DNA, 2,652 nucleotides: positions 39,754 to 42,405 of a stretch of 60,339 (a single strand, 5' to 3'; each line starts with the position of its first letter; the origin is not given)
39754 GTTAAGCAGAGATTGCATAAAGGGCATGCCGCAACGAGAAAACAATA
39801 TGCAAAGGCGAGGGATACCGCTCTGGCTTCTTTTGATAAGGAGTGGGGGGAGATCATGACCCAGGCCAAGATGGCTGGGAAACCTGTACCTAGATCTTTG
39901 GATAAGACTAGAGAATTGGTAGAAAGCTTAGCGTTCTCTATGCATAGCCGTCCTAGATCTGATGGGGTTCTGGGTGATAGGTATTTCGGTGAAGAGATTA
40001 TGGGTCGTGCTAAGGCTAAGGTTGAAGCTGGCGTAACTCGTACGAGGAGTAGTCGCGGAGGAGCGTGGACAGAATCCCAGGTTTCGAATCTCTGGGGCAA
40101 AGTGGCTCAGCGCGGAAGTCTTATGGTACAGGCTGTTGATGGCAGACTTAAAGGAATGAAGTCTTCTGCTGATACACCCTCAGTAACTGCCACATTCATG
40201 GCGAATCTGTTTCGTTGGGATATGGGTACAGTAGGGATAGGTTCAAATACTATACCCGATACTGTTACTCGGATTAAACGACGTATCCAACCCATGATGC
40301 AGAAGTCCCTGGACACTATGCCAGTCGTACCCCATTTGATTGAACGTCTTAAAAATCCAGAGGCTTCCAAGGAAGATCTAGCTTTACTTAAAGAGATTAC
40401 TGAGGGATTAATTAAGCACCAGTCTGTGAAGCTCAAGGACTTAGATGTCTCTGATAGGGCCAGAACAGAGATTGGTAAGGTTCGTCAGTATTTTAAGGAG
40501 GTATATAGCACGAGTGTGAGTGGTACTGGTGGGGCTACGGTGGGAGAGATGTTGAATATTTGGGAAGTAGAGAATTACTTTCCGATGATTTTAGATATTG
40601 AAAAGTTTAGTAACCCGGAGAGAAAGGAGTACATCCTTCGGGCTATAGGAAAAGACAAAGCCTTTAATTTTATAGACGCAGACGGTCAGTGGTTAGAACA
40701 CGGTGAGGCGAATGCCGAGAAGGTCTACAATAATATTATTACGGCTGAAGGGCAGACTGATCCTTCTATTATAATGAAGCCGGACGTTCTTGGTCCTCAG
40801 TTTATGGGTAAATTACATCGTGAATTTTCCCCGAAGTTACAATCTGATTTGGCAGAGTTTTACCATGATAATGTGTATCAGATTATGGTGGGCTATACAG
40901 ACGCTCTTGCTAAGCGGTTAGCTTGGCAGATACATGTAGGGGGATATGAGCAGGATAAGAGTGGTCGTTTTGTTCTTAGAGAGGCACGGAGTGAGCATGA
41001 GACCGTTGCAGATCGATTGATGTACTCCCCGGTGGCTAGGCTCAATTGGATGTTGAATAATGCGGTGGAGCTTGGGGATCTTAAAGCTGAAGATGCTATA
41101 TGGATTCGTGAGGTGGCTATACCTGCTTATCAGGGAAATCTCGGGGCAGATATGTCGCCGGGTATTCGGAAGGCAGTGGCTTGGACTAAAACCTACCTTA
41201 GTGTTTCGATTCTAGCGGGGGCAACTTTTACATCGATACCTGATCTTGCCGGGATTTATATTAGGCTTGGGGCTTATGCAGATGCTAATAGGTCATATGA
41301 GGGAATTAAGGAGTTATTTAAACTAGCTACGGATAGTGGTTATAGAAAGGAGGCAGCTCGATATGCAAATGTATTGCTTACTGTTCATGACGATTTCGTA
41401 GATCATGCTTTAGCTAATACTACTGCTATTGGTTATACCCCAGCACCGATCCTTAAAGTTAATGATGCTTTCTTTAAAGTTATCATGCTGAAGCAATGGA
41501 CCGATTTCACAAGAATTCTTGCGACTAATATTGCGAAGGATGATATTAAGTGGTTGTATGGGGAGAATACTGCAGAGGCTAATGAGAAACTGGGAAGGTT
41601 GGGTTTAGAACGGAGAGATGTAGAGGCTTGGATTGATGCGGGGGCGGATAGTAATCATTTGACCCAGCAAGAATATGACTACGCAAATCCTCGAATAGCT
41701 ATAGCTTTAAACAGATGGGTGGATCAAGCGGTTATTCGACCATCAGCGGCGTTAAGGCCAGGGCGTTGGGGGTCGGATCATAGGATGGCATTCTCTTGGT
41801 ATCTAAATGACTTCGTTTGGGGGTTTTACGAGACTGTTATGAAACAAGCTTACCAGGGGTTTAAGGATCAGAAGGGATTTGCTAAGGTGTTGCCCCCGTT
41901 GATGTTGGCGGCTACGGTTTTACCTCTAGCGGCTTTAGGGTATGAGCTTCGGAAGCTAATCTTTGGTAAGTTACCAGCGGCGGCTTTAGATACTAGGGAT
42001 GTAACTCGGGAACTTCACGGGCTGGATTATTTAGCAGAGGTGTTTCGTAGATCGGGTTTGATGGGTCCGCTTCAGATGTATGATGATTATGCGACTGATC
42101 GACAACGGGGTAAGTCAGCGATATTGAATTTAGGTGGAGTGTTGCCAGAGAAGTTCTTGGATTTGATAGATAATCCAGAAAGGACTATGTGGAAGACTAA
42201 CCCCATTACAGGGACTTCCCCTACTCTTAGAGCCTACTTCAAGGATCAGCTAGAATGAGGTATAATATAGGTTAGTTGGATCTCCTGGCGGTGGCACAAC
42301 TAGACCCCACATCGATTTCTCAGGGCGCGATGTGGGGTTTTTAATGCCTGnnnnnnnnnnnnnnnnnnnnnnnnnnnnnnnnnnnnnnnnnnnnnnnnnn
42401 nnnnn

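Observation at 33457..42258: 2933-aa polyvalent-type giant protein: apparently intact SNase nuclease plus MORN repeats plus HExxH peptidase plus membrane segments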

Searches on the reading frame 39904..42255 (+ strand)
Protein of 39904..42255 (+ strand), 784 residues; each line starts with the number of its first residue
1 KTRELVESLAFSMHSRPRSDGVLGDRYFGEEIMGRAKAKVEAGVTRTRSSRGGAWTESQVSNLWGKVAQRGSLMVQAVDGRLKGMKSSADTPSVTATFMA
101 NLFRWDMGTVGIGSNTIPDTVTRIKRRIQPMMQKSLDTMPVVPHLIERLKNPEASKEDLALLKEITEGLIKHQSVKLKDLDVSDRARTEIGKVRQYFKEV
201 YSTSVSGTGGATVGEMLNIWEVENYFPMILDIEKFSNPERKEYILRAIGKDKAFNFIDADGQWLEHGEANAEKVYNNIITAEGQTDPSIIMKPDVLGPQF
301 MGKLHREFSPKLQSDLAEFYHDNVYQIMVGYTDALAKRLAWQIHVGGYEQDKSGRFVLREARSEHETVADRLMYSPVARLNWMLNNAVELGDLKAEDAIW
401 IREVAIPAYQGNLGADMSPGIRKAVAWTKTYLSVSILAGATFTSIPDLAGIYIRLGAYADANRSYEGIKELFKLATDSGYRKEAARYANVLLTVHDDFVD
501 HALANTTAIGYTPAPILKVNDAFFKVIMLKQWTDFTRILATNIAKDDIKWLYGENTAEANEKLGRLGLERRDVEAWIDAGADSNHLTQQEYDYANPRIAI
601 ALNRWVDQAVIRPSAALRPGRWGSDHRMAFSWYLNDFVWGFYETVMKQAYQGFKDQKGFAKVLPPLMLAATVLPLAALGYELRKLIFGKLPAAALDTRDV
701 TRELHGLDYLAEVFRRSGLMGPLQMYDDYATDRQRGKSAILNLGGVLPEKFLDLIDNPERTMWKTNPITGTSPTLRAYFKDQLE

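Call 49: search_protein_representatives(protein=window:39904-42255:+)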
Query: 784 residues. Proteins with E-value up to 0.001 (for the whole library): 1463; up to 1e-10: 1022; up to 1e-30: 86. The best 150 are listed.
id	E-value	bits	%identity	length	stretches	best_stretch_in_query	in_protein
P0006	5.2e-193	660.0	98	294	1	491-784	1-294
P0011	3.8e-151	521.6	45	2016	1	129-777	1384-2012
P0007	5.4e-151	521.1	45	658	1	112-776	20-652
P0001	1.2e-142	493.5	43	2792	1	90-776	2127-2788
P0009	1.3e-113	397.5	52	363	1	417-776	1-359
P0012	1.0e-87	311.8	34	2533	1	116-776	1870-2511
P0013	1.4e-78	281.7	32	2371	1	24-778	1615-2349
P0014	6.1e-71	256.4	35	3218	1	188-776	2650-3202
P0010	2.1e-70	254.6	41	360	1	426-779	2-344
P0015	7.1e-66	239.6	34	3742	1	224-758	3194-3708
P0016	1.1e-65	239.0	34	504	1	280-783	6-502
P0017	5.1e-54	200.4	32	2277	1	190-776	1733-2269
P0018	7.7e-54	199.8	31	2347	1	180-772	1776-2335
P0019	1.1e-53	199.4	29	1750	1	218-781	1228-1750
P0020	8.2e-52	193.1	34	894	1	97-754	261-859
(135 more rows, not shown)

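Call 55: search_protein_families(library=pfam, alignment_id=A2, max_evalue=0.001)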
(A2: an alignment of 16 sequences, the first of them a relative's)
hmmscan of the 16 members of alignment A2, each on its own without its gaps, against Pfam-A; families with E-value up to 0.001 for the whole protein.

A. member 1, P0015 (3742 aa): 1 family
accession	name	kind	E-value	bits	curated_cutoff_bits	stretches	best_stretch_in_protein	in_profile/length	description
PF06114.19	Peptidase_M78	-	2e-07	31.3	22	1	2804-2890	22-95/123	IrrE N-terminal-like domain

B. families by the number of members that match (of 16 scanned): 3 families
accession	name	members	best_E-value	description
PF06114.19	Peptidase_M78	3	2.9e-08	IrrE N-terminal-like domain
PF01464.25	SLT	1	1.6e-23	Transglycosylase SLT domain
PF00565.23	SNase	1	2.3e-06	Staphylococcal nuclease homologue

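Call 67: find_encoding_contigs(protein=P0012, flank=10000, max_places=2)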
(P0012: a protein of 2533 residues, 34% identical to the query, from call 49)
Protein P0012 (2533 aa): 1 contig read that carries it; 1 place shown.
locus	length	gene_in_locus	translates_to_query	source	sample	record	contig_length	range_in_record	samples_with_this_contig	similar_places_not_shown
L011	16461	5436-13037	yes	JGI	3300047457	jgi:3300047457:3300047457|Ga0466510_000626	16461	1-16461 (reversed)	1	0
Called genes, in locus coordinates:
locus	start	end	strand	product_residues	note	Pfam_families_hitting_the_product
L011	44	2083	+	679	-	-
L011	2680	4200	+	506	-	-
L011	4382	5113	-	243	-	-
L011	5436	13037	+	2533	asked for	-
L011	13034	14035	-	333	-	PF00589:Phage_integrase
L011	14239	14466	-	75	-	PF11112:PyocinActivator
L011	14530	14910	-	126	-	-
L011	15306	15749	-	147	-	PF12637:TSCPD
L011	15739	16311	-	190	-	-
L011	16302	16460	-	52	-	?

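Call 68: find_encoding_contigs(protein=P0015, flank=10000, max_places=2)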
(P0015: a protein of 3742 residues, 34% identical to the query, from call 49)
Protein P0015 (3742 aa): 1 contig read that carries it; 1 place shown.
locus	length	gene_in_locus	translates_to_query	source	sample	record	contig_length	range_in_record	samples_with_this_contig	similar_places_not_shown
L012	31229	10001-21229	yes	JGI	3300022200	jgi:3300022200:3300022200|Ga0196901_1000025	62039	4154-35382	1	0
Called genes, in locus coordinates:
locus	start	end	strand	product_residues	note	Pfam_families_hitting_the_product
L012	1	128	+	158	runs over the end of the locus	-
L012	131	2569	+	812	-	-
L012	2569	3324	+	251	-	-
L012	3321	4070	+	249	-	-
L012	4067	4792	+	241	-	-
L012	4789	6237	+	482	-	-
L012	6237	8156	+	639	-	-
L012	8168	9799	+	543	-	-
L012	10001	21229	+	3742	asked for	PF06114:Peptidase_M78 (weak)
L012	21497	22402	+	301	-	PF24624:Int_N, PF00589:Phage_integrase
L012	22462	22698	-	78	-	-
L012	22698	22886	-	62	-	-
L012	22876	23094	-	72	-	-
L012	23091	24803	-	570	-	PF00476:DNA_pol_A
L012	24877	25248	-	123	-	PF18909:dGTP_diPhyd_N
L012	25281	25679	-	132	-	PF12637:TSCPD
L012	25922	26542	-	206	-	PF02511:Thy1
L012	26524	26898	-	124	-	-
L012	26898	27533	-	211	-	-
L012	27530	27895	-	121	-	PF23984:DUF7307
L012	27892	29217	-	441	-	PF00176:SNF2-rel_dom, PF00270:DEAD, PF04851:ResIII, PF00271:Helicase_C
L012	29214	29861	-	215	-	PF12705:PDDEXK_1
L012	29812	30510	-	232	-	-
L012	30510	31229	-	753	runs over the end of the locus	PF05272:VapE-like_dom, PF19263:DUF5906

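Call 73: search_solved_structures(query=A3, max_evalue=10)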
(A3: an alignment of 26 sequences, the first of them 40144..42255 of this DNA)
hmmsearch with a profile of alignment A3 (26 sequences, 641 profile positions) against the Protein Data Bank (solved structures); distinct sequences matched with E-value up to 10: 71 (the best 60 are shown).
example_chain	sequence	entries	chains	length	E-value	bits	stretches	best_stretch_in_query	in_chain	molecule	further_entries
3m6s_B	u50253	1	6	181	0.069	15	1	17-99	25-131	Hemagglutinin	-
4jtv_B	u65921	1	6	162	0.094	14.6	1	17-98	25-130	Hemagglutinin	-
4ju0_B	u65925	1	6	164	0.097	14.5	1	17-98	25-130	Hemagglutinin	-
4jtx_B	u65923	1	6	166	0.1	14.5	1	17-98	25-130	Hemagglutinin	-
3ztn_B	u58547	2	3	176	0.11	14.4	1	17-99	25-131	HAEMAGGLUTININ | Hemagglutinin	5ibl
3lzg_B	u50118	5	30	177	0.11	14.4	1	17-99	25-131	Hemagglutinin, HA2 SUBUNIT | Hemagglutinin HA2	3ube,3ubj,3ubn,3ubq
9mtg_B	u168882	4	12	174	0.11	14.3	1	17-99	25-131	Hemagglutinin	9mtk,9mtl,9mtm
7x6o_B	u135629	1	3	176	0.11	14.3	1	17-99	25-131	Hemagglutinin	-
3al4_B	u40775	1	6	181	0.12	14.3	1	17-99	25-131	Hemagglutinin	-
4eda_B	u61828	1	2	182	0.12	14.2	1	17-99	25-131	Hemagglutinin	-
4lxv_B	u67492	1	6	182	0.12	14.2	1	17-99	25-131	Hemagglutinin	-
5gjs_B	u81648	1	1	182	0.12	14.2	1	17-99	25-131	Hemagglutinin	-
5gjt_B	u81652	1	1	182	0.12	14.2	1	17-99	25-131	Hemagglutinin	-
7t3d_B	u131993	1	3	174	0.13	14.1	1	17-99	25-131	Hemagglutinin HA2 chain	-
9n5z_F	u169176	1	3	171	0.13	14.1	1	17-99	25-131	Hemagglutinin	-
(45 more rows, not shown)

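Call 78: predict_structure(alignment_id=A3)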
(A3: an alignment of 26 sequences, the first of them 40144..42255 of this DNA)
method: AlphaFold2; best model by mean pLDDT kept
length: 704 residues; sequences in the alignment: 26
mean_pLDDT: 75.7   pTM: 0.77
mean pLDDT of the five models: 75.7, 73.7, 71.5, 70.7, 66.7
residues with pLDDT >= 90: 37; 70-90: 501; 50-70: 116; < 50: 50
segments of 3 or more residues with pLDDT < 50: 127-136, 181-186, 203-213, 219-227, 419-429
pLDDT, mean of each block of 10 residues (from residue 1): 80 86 66 69 80 83 78 89 88 77 92 86 58 48 68 80 85 58 55 72 44 51 53 82 79 78 83 80 73 79 89 90 82 70 77 76 81 74 76 86 84 63 41 69 80 88 91 88 87 86 65 71 86 70 72 73 82 81 81 85 85 84 81 80 72 63 64 76 73 81 76
secondary structure, 60 per line:
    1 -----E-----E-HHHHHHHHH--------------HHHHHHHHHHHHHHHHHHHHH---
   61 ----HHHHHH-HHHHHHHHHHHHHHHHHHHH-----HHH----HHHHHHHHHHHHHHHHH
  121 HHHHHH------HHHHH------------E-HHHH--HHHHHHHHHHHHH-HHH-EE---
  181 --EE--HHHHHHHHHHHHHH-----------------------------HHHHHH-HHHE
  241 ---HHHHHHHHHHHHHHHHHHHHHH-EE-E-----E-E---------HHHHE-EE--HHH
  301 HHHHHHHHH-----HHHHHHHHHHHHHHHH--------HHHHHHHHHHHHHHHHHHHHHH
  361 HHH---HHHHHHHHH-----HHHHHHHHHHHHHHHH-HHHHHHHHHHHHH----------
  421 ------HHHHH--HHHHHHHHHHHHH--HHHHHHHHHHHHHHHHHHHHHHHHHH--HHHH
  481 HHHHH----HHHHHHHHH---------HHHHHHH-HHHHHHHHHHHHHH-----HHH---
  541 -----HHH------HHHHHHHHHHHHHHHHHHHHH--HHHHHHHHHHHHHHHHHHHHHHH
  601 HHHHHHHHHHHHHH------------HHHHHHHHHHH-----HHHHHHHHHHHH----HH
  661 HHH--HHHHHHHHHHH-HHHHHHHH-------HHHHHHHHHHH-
elements in order (helices of 4 or more, strands of 3 or more residues): H14-22 H37-57 H65-70 H72-91 H104-126 H133-137 H152-155 H158-170 H187-200 H230-235 H244-265 H288-291 H298-309 H315-330 H339-363 H367-375 H381-396 H398-410 H427-431 H434-446 H449-474 H477-485 H490-498 H508-514 H516-529 H555-575 H578-614 H627-637 H643-654 H659-663 H666-676 H678-685 H693-703

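Call 80: fold_search(model_id=the predicted structure, library=pdb)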
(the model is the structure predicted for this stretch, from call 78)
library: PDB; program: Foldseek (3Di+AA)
matches with E <= 10: 159; with E <= 0.001: 0
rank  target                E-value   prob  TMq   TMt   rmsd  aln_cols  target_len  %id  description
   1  7uuy                  2.5e-01  0.11  0.09  0.11  22.3       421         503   11  Structure of the sodium/iodide symporter (NIS) (released 2022-12-21)
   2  8sre_A                2.7e-01  0.06  0.08  0.06  34.3       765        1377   10  Cryo-EM structure of TRPM2 chanzyme in the presence of Magnesium and ADP-ribose, closed state (released 2024-05-15)
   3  9vvp_L                3.5e-01  0.15  0.20  0.14  30.7       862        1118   12  Core proteins of the bacteriophage E1004 (released 2025-11-12)
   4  9vvp_O                4.9e-01  0.13  0.19  0.14  30.6       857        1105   13  Core proteins of the bacteriophage E1004 (released 2025-11-12)
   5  4jre_D                6.6e-01  0.08  0.10  0.13  20.3       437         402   11  Crystal structure of nitrate/nitrite exchanger NarK with nitrite bound (released 2013-05-15)
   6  9giu                  7.4e-01  0.06  0.11  0.13  22.7       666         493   11  Cryo-EM structure of human SLC45A4 in detergent (released 2025-07-30)
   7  8tgj_B                7.8e-01  0.06  0.08  0.12  22.4       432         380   12  VMAT1 dimer in unbound form and with reserpine (released 2024-03-20)
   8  8qb5                  7.8e-01  0.04  0.07  0.11  25.2       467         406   10  Crystal structure of apo-GltTk obtained with in meso crystallization (P6322 space group) (released 2024-09-11)
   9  9vvp_W                8.1e-01  0.10  0.19  0.14  30.2       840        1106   13  Core proteins of the bacteriophage E1004 (released 2025-11-12)
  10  9g9n_A                8.8e-01  0.07  0.09  0.12  23.3       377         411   14  Lipid III flippase WzxE with NB10 and NB7 nanobodies in inward-facing conformation - crystal 1 (released 2025-01-22)
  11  6z71_A                1.0e+00  0.07  0.10  0.14  23.2       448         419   11  Structure of the MATE family multidrug resistance transporter Aq_128 from Aquifex aeolicus in the outward-facing state (released 2021-12-01)
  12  8sri_A                1.0e+00  0.03  0.08  0.05  35.4       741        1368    9  Cryo-EM structure of TRPM2 chanzyme (E1114A) in the presence of Magnesium and ADP-ribose, closed state (released 2024-05-15)
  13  5jae_A                1.0e+00  0.02  0.07  0.09  29.5       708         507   10  LeuT in the outward-oriented, Na+-free return state, P21 form at pH 6.5 (released 2016-06-01)
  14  9g8k_A                1.1e+00  0.04  0.11  0.11  28.1       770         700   11  Structure of K+-dependent Na+-PPase from Thermotoga maritima in complex with Ca2+ and Etidronate (released 2025-06-04)
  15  9qvm_A                1.2e+00  0.02  0.08  0.09  31.1       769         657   10  Cryo-EM reconstruction of the NEDD1 anchor protein and CDK5RAP2 bound to the gamma-tubulin ring complex (released 2025-05-21)
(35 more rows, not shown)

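Call 82: fold_search(model_id=the predicted structure, library=viral)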
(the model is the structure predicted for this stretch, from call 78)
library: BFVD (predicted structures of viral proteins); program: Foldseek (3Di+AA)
matches with E <= 10: 266; with E <= 0.001: 57
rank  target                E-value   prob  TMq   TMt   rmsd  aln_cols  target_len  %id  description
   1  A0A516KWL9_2          4.6e-18  1.00  0.70  0.52   5.5       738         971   20  (no name in the UniProt tables at hand)
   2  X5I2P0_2              1.1e-17  1.00  0.67  0.48   6.4       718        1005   19  Structural protein [Pseudomonas phage KPP25]
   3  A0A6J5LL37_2          4.0e-14  1.00  0.64  0.44   7.7       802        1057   17  Large polyvalent protein associated domain-containing protein [uncultured Caudovirales phage]
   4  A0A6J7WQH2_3          5.6e-12  1.00  0.60  0.42   9.1       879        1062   14  Large polyvalent protein associated domain-containing protein [uncultured Caudovirales phage]
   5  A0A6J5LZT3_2          8.1e-12  1.00  0.60  0.50   8.9       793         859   11  Large polyvalent protein associated domain-containing protein (Fragment) [uncultured Caudovirales phage]
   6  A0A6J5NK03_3          3.0e-11  1.00  0.56  0.37  10.7       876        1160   15  Large polyvalent protein associated domain-containing protein [uncultured Caudovirales phage]
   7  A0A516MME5            7.5e-11  1.00  0.55  0.38  12.9       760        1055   15  (no name in the UniProt tables at hand)
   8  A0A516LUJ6            8.6e-11  1.00  0.52  0.31  17.7       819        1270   13  (no name in the UniProt tables at hand)
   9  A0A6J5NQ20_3          1.2e-10  1.00  0.59  0.41   9.3       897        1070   13  Large polyvalent protein associated domain-containing protein [uncultured Caudovirales phage]
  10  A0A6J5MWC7            1.5e-10  1.00  0.58  0.48   8.8       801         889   13  Large polyvalent protein associated domain-containing protein [uncultured Caudovirales phage]
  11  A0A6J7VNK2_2          1.9e-10  1.00  0.61  0.35  11.2       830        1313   13  Uncharacterized protein [uncultured Caudovirales phage]
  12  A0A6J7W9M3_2          8.0e-10  1.00  0.65  0.35   9.7       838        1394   13  Large polyvalent protein-associated domain-containing protein [uncultured Caudovirales phage]
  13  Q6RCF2                1.1e-09  1.00  0.55  0.50   9.3       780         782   12  Internal virion protein [Vibrio phage VP2]
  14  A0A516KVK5            2.4e-09  1.00  0.52  0.35  12.6       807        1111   13  (no name in the UniProt tables at hand)
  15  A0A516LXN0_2          1.2e-08  1.00  0.58  0.44   8.7       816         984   12  (no name in the UniProt tables at hand)
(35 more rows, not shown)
